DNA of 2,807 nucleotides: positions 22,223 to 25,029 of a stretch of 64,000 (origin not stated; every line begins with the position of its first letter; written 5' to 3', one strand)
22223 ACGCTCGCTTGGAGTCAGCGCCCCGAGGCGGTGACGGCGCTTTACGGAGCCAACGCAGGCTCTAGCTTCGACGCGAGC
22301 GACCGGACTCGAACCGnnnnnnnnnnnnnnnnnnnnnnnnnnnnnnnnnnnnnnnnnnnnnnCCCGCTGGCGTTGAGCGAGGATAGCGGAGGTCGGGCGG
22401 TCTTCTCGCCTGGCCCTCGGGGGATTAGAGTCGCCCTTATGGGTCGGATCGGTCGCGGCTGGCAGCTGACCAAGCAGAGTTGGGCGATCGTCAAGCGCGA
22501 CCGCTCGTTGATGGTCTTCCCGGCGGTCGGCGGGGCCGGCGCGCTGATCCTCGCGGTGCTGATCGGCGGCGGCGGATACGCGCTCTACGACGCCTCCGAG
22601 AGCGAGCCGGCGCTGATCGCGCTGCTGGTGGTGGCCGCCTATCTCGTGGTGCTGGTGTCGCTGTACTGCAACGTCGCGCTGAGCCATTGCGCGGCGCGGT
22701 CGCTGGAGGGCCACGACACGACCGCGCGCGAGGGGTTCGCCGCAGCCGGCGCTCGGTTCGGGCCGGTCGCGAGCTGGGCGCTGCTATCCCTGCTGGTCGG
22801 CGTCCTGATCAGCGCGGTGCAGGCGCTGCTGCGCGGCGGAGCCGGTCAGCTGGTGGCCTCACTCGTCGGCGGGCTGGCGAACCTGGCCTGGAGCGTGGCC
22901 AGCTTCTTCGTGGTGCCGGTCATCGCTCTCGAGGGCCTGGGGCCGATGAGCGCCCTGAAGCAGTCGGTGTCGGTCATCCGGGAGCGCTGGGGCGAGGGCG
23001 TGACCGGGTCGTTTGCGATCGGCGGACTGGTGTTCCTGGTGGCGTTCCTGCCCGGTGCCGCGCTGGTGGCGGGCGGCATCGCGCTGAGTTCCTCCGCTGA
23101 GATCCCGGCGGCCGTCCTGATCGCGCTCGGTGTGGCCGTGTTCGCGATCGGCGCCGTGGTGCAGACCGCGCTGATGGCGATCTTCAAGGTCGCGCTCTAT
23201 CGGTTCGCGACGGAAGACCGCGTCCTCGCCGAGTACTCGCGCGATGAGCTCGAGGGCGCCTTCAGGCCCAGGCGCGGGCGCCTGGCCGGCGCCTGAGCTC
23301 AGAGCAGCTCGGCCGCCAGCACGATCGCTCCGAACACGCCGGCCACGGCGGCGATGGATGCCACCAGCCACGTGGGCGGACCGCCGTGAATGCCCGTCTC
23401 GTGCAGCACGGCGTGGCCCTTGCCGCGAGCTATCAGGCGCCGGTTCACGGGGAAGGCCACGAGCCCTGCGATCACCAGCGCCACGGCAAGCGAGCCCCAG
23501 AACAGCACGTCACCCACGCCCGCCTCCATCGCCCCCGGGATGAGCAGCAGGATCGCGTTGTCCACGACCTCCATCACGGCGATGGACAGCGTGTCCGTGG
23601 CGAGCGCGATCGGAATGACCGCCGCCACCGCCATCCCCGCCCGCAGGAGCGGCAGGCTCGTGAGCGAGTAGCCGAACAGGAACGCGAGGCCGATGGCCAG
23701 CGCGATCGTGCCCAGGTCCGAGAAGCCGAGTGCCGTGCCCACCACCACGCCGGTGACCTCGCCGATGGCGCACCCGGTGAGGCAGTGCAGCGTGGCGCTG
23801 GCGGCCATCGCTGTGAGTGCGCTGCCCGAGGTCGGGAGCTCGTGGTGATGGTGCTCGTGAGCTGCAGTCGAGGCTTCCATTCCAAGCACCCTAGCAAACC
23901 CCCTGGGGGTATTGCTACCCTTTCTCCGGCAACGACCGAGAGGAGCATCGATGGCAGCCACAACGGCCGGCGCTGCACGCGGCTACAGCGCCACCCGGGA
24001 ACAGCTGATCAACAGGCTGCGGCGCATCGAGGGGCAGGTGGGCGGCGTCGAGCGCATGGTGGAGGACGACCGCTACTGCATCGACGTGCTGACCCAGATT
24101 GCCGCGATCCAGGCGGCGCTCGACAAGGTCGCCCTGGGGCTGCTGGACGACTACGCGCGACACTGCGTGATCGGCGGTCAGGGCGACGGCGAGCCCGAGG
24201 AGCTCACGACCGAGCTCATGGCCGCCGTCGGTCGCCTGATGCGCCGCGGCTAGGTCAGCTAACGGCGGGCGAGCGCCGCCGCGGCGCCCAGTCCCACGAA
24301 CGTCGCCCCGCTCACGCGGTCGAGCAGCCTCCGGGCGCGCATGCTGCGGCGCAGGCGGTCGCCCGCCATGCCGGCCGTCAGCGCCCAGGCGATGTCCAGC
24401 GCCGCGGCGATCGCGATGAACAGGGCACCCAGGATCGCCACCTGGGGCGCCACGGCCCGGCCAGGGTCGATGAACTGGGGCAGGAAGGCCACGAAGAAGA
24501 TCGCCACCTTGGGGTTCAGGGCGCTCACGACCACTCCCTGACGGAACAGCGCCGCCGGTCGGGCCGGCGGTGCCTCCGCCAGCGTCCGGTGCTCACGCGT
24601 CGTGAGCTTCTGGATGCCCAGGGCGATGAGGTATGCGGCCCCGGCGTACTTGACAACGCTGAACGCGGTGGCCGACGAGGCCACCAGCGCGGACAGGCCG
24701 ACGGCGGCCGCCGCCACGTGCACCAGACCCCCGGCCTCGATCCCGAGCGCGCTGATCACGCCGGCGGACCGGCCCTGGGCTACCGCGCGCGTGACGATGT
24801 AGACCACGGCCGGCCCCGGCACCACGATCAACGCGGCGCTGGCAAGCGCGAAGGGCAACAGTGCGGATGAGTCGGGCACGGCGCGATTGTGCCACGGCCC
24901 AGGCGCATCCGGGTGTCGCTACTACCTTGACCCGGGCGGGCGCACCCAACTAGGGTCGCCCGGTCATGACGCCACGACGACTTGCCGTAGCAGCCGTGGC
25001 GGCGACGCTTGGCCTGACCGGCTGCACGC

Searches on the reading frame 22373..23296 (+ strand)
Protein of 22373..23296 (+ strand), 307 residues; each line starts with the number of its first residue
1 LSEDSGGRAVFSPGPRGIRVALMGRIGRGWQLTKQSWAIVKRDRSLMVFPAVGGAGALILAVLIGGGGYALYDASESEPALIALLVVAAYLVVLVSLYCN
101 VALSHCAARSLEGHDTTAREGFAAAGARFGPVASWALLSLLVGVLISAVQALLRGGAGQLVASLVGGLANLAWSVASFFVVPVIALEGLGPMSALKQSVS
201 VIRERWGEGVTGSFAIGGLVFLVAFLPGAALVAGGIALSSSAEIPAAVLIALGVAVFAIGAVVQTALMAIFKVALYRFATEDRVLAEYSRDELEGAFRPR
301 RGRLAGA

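Call 49: search_protein_families(library=pfam, proteins=[window:22373-23296:+], max_evalue=0.001)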
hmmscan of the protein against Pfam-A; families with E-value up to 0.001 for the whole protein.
window:22373-23296:+ (307 aa): 3 families
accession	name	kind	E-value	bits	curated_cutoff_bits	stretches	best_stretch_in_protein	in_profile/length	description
PF19656.5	DUF6159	-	3e-29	102.8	27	1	84-283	9-201/204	Family of unknown function (DUF6159)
PF10110.14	GPDPase_memb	-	4.1e-05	22.9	29.6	0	179-282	184-285/321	Membrane domain of glycerophosphoryl diester phosphodiesterase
PF25231.1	DUF7847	-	0.00014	21.7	28.7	1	88-277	44-251/252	Domain of unknown function (DUF7847)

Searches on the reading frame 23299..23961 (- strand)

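Call 49: search_protein_families(library=pfam, proteins=[window:23299-23961:-], max_evalue=0.001)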
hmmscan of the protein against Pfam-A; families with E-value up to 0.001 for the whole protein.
window:23299-23961:- (220 aa): 1 family
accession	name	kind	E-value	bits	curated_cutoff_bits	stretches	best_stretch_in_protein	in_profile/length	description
PF14342.11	DUF4396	-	6.8e-36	124.2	27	1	52-182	4-141/141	Domain of unknown function (DUF4396)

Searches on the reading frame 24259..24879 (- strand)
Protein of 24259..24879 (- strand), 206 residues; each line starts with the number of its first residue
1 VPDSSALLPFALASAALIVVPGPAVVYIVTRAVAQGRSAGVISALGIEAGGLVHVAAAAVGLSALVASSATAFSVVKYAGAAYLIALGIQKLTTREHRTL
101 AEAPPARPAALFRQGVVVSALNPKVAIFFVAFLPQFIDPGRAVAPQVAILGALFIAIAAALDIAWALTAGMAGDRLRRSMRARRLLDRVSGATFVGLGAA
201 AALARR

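Call 50: search_protein_families(library=pfam, proteins=[window:24259-24879:-], max_evalue=0.001)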
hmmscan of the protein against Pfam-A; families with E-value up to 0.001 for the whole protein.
window:24259-24879:- (206 aa): 1 family
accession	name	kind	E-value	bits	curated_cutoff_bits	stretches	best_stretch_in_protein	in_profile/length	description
PF01810.24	LysE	-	3.8e-33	115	25.6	1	16-202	2-190/193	LysE type translocator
